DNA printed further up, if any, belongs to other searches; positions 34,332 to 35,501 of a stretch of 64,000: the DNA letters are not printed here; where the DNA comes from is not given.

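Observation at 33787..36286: Translationally coupled UbiA-family prenyl-phosphate phosphoribosyltransferase-like gene and a FruK/LacC-type sugar-phosphate kinase, led by a lipoprotein and driven by a consensus promoter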

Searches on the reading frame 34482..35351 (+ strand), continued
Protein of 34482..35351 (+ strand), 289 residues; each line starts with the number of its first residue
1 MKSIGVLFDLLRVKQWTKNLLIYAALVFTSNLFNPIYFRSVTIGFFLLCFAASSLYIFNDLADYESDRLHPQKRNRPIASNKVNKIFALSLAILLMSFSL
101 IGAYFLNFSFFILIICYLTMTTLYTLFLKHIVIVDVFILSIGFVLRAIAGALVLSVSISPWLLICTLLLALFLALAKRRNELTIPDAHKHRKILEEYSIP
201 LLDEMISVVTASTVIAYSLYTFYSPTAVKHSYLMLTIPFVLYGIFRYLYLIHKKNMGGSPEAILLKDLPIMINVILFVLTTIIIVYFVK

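Call 13: find_encoding_contigs(protein=P0080, flank=7000, max_places=2)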
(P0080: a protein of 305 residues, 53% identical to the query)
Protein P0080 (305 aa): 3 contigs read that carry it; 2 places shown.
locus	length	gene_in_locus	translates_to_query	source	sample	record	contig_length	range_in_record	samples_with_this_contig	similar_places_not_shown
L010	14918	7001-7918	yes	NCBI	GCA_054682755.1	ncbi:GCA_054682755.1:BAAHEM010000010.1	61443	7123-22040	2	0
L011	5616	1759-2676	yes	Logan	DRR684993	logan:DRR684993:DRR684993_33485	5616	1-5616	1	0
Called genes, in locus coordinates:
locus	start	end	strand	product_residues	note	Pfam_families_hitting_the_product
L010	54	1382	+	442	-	PF04932:Wzy_C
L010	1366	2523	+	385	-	PF13439:Glyco_transf_4, PF13579:Glyco_trans_4_4 (faint), PF20706:GT4-conflict, PF00534:Glycos_transf_1, PF13692:Glyco_trans_1_4, PF13524:Glyco_trans_1_2 (weak)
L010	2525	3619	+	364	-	PF13439:Glyco_transf_4, PF00534:Glycos_transf_1, PF13692:Glyco_trans_1_4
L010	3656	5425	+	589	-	PF19830:DUF6311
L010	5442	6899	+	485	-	PF13727:CoA_binding_3, PF02397:Bac_transf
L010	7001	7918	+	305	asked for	PF01040:UbiA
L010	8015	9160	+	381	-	PF03109:ABC1, PF01636:APH (faint)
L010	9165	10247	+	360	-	PF04015:DUF362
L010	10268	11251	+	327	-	PF03706:LPG_synthase_TM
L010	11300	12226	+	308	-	PF01073:3Beta_HSD, PF01370:Epimerase, PF02719:Polysacc_synt_2, PF04321:RmlD_sub_bind, PF13460:NAD_binding_10 (weak), PF16363:GDP_Man_Dehyd, PF07993:NAD_binding_4 (weak)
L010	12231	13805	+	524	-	PF13231:PMT_2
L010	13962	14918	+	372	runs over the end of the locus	PF25917:BSH_RND, PF25973:BSH_CzcB, PF25954:Beta-barrel_RND_2, PF25990:Beta-barrel_YknX, PF26002:Beta-barrel_AprE (weak), PF25967:RND-MFP_C (weak), PF25989:YknX_C, PF25975:CzcB_C, +1 more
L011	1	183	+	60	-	?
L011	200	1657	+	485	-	PF13727:CoA_binding_3, PF02397:Bac_transf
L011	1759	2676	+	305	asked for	PF01040:UbiA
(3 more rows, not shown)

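Call 14: find_encoding_contigs(protein=P0083, flank=7000, max_places=2)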
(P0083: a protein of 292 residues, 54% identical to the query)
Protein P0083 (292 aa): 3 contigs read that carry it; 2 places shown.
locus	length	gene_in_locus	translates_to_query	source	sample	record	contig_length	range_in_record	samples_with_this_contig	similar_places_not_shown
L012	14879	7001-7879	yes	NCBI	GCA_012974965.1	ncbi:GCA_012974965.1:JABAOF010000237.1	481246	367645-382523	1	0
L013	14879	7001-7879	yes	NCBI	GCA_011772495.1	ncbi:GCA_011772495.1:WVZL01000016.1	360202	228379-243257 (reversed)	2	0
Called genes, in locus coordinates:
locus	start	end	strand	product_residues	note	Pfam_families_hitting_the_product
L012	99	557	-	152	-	PF01980:TrmO_N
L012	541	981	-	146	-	PF01986:DUF123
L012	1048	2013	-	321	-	PF01063:Aminotran_4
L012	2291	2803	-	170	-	PF19620:DUF6125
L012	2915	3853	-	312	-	PF04055:Radical_SAM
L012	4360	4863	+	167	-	PF14489:QueF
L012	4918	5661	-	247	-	-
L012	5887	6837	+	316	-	PF00892:EamA, PF03151:TPT (faint), PF00892:EamA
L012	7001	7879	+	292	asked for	PF01040:UbiA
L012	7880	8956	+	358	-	PF04015:DUF362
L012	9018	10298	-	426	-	PF09594:GT87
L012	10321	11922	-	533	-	-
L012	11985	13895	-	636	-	PF00884:Sulfatase, PF01663:Phosphodiest, PF16347:SGSH_C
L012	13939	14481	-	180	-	-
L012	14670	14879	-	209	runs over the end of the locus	PF13353:Fer4_12, PF04055:Radical_SAM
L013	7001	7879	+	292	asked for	PF01040:UbiA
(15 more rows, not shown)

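Call 20: search_solved_structures(query=window:34482-35351:+, max_evalue=0.001, show_alignments=2)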
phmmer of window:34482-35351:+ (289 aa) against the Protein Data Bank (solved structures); distinct sequences matched with E-value up to 0.001: 2.
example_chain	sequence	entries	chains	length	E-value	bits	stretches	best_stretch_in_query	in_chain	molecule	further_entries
8j8j_D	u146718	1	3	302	1.5e-36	129.8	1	9-281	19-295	Decaprenyl-phosphate phosphoribosyltransferase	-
8j8k_A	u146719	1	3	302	6.8e-27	98.1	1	9-281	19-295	Decaprenyl-phosphate phosphoribosyltransferase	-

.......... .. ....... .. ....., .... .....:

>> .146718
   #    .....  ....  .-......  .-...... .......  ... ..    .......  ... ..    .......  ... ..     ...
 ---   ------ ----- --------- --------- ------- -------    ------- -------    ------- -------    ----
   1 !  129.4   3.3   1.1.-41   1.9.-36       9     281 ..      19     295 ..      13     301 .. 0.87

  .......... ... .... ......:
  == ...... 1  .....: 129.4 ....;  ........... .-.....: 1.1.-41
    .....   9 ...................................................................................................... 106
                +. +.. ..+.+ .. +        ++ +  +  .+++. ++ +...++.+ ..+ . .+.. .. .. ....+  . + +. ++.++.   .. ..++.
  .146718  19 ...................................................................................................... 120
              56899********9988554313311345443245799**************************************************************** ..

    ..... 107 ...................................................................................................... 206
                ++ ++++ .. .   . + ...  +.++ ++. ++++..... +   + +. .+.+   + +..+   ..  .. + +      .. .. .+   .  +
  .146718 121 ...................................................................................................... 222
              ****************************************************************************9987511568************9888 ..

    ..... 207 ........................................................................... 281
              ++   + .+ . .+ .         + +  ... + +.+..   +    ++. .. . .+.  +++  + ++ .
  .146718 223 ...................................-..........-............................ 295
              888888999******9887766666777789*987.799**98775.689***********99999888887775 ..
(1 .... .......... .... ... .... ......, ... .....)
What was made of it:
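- Rv3806c is the only PDB relative (call 20).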

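Call 29: find_related_loci(query=A1, collection=genome_contigs, flank=8000)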
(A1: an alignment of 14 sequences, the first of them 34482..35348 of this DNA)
Query A1 (289 aa) in genome_contigs; peptide patterns used: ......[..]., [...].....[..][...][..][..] (x = any residue, [..] = any of these).
600 stretches matched a pattern (row limit reached: there are more); 585 encode a relative of the query (tblastn E <= 1e-3); the best 80 are kept; 80 distinct loci.
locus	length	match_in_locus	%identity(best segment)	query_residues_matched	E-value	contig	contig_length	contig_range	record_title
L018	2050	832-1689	59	5-289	4e-119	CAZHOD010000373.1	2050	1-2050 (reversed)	MAG TPA_asm: uncultured Spirochaetia bacterium isolate SRP141376_co2_363 genome assembly, contig: NODE_79608_length_2050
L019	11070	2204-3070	62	2-289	4e-110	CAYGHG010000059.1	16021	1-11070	MAG TPA_asm: uncultured Spirochaetia bacterium isolate ERP113451_co2_91 genome assembly, contig: NODE_2455_length_16021_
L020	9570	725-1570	61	9-289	1e-107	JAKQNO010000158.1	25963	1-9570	MAG: bacterium isolate USDV_metabat.159 k141_607400, whole genome shotgun sequence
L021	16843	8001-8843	51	11-286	6e-90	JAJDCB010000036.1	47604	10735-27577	MAG: Candidatus Omnitrophota bacterium isolate OFTM390 OFTM390_35, whole genome shotgun sequence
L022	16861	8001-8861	50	2-289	2e-88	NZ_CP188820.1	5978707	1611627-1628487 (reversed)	Paenibacillus sp. FA6 chromosome, complete genome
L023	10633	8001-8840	53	10-289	3e-88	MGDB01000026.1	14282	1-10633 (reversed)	MAG: Candidatus Schekmanbacteria bacterium GWA2_38_11 gwa2_scaffold_12837, whole genome shotgun sequence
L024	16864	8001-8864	49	11-289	2e-87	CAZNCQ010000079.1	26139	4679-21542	MAG TPA_asm: uncultured Myxococcales bacterium isolate binchicken_co54_362 genome assembly, contig: NODE_3208_length_261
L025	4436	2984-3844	49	4-286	1e-86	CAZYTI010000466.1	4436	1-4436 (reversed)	MAG TPA_asm: uncultured bacterium isolate binchicken_co97_67 genome assembly, contig: NODE_66989_length_4436_cov_3.83542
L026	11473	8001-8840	52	11-286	3e-86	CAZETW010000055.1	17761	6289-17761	MAG TPA_asm: uncultured bacterium isolate SRP141376_co1_354 genome assembly, contig: NODE_6569_length_17761_cov_52.47797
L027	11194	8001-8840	51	7-286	9e-86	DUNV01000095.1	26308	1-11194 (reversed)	MAG TPA_asm: Bacillota bacterium isolate AS08sgBPME_113 211493_AS08, whole genome shotgun sequence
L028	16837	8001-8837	52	11-285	2e-85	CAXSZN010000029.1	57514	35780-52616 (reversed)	MAG TPA_asm: uncultured Armatimonadales bacterium isolate private_TS1974_metawrap_bin.2 genome assembly, contig: private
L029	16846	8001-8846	51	6-287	4e-85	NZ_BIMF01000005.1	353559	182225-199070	Paenibacillus lautus NBRC 15380 PLA01S_CON0005, whole genome shotgun sequence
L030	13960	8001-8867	46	2-286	1e-84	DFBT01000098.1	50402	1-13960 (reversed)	MAG TPA_asm: candidate division WOR-3 bacterium UBA3073 UBA3073_contig_5851, whole genome shotgun sequence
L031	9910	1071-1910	52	11-286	8e-85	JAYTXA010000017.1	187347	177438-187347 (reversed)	MAG: Acidobacteriota bacterium isolate GFS_5862 GFS_5862_16, whole genome shotgun sequence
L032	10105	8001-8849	50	7-285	3e-84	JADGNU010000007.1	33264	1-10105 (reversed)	MAG: Candidatus Aminicenantes bacterium isolate Chersky.35_14 contig-100_135, whole genome shotgun sequence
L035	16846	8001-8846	50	6-287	2e-83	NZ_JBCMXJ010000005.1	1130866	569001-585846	Paenibacillus solani strain NRS-677 NRS_0677_contig_0000005, whole genome shotgun sequence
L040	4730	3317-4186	45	4-289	1e-82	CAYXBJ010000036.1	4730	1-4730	MAG TPA_asm: uncultured bacterium isolate binchicken_co279_6 genome assembly, contig: k141_1176458, whole genome shotgun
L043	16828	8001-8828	48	10-286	5e-82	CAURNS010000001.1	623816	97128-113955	MAG TPA_asm: uncultured Pelosinus sp. isolate ERR9968789_bin.10_MetaWRAP_v1.3_MAG genome assembly, contig: ERZ21615840.1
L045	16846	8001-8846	47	6-287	1e-81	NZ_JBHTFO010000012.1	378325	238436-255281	Paenibacillus sp. GCM10028914 strain 667-G9 platanus_K_17_124_12, whole genome shotgun sequence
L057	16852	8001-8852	46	7-287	2e-80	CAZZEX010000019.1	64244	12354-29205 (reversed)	MAG TPA_asm: uncultured Anaerolineales bacterium isolate SRP214966_co5_324 genome assembly, contig: NODE_187_length_6424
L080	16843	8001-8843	45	11-287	4e-79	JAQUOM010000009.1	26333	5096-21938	MAG: Candidatus Omnitrophota bacterium isolate STD1_200 NODE_3850_length_26333_cov_3.844005_Sandtown_D1, whole genome sh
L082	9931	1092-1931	51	11-286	1e-78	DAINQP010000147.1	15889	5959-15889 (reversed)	MAG TPA_asm: Vicinamibacterales bacterium isolate CTOTU21637 NODE_1109_length_15889_cov_6.019073, whole genome shotgun s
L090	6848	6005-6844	49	11-286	2e-78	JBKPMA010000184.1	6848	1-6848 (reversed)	MAG: Acidobacteriota bacterium isolate GS_HAYS_MAG_00078 GS_HAYS_000002014522, whole genome shotgun sequence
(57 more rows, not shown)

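Call 32: search_protein_families(library=pfam, proteins=[L080:10401-11492:+, L082:4307-5611:+, L057:5323-7626:-, L030:11771-12820:+, L040:2846-4108:-, L043:8900-9244:+, L045:10178-11479:+, L031:5834-6916:+, L035:8845-9513:+, L090:1715-3010:-], max_evalue=0.0001)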
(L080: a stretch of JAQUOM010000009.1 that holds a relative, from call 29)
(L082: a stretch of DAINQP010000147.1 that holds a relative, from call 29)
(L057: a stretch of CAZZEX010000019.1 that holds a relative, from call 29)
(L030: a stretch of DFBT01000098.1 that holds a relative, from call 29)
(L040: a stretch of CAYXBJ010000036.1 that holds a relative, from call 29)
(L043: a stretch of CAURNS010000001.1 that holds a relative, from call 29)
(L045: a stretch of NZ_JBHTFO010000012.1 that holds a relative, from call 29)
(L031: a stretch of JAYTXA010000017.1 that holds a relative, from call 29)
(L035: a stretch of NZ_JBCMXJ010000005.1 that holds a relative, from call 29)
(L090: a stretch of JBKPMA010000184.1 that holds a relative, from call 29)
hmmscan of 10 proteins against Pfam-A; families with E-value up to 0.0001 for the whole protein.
L080:10401-11492:+ (363 aa): 1 family
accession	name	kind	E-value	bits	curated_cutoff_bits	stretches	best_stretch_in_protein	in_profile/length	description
PF04015.17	DUF362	-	3.9e-27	96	24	1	41-248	1-200/200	Domain of unknown function (DUF362)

L082:4307-5611:+ (434 aa): 4 families
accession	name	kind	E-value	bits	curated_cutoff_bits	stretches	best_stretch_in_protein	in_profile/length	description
PF13692.12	Glyco_trans_1_4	-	7.6e-16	59.1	27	1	220-352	2-142/142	Glycosyl transferases group 1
PF00534.26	Glycos_transf_1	-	1.2e-13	51.4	26.4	1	210-365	6-171/172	Glycosyl transferases group 1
PF20706.3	GT4-conflict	-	3.1e-06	26.9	26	1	270-373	263-378/385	Family 4 Glycosyltransferase in conflict systems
PF13524.12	Glyco_trans_1_2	-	1e-05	26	25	1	267-373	27-135/144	Glycosyl transferase-like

L057:5323-7626:- (767 aa): 8 families
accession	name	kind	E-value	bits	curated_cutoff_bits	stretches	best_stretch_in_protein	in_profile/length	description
PF02518.31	HATPase_c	-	8.6e-33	113.5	26.4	1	649-758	2-109/111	Histidine kinase-, DNA gyrase B-, and HSP90-like ATPase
PF01728.25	FtsJ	-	3.7e-27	95.8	24.1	1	62-166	1-113/181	FtsJ-like methyltransferase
PF01590.32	GAF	-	2.1e-18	67.6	22.4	1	376-516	2-133/133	GAF domain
PF13185.12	GAF_2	-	1.9e-17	64.2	28.6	1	377-517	5-136/136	GAF domain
PF01479.30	S4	-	6.7e-13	48.6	22.8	1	8-53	2-47/48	S4 domain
PF13492.12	GAF_3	-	2.4e-12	47.8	27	1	377-518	3-129/129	GAF domain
PF00512.31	HisKA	-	3.8e-12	46.5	26.9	1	539-601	2-65/66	His Kinase A (phospho-acceptor) domain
PF13581.12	HATPase_c_2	-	9.5e-06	26.1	27.4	1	648-733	27-109/127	Histidine kinase-like ATPase domain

L030:11771-12820:+ (349 aa): 9 families
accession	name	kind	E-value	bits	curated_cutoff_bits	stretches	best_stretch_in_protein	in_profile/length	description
PF01370.27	Epimerase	-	1.2e-66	225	20.9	1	7-280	2-240/240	NAD dependent epimerase/dehydratase family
PF16363.11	GDP_Man_Dehyd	-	5.8e-61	207.2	27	2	72-343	31-332/332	GDP-mannose 4,6 dehydratase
PF01073.25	3Beta_HSD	-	3.9e-33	115.1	22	1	7-269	1-231/280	3-beta hydroxysteroid dehydrogenase/isomerase family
PF02719.21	Polysacc_synt_2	-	8.6e-22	78.1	20.2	1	55-313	22-267/293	Polysaccharide biosynthesis protein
PF07993.18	NAD_binding_4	-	3.4e-18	66.2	20.1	1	8-262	1-257/258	Male sterility protein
PF04321.23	RmlD_sub_bind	-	6.6e-13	48.8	27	1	7-218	4-156/287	RmlD substrate binding domain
PF13460.12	NAD_binding_10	-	2.6e-11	44.2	27.2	1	84-195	36-132/184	NAD(P)H-binding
PF05368.20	NmrA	-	1.1e-05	25.7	27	0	4-159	3-107/298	NmrA-like family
PF08659.16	KR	-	7e-05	23.3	22.6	0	4-56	1-53/180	KR domain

L040:2846-4108:- (420 aa): 0 families

L043:8900-9244:+ (114 aa): 3 families
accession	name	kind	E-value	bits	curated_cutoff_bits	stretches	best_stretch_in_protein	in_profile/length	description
PF00892.27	EamA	-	6e-10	40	28.2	1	25-111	47-133/135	EamA-like transporter family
PF00893.25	Multi_Drug_Res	-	2e-05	25.5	23.7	1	39-103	27-92/93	Small Multidrug Resistance protein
PF10639.15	TMEM234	-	5.4e-05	23.7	30.1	1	42-111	42-112/113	Putative transmembrane family 234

L045:10178-11479:+ (433 aa): 1 family
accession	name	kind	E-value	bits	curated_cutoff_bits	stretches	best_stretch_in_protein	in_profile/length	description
PF19558.4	DUF6080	-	2.8e-14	53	27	2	315-415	348-443/447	Family of unknown function (DUF6080)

L031:5834-6916:+ (360 aa): 2 families
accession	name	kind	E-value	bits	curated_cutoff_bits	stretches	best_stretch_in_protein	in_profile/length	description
PF00534.26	Glycos_transf_1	-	6.3e-22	78.4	26.4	1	166-332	7-170/172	Glycosyl transferases group 1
PF13692.12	Glyco_trans_1_4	-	5.1e-18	66.1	27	1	177-313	4-136/142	Glycosyl transferases group 1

L035:8845-9513:+ (222 aa): 1 family
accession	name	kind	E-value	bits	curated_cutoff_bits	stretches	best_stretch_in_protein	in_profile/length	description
PF12710.13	HAD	-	4.5e-37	128.8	27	1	18-198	1-188/189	haloacid dehalogenase-like hydrolase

L090:1715-3010:- (431 aa): 2 families
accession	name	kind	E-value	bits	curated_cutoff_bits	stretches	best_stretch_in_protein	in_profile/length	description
PF00919.26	UPF0004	-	9e-22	77.4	27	1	2-94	1-95/98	Uncharacterized protein family UPF0004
PF04055.27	Radical_SAM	-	4.1e-15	56.8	29.5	1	152-322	3-166/166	Radical SAM superfamily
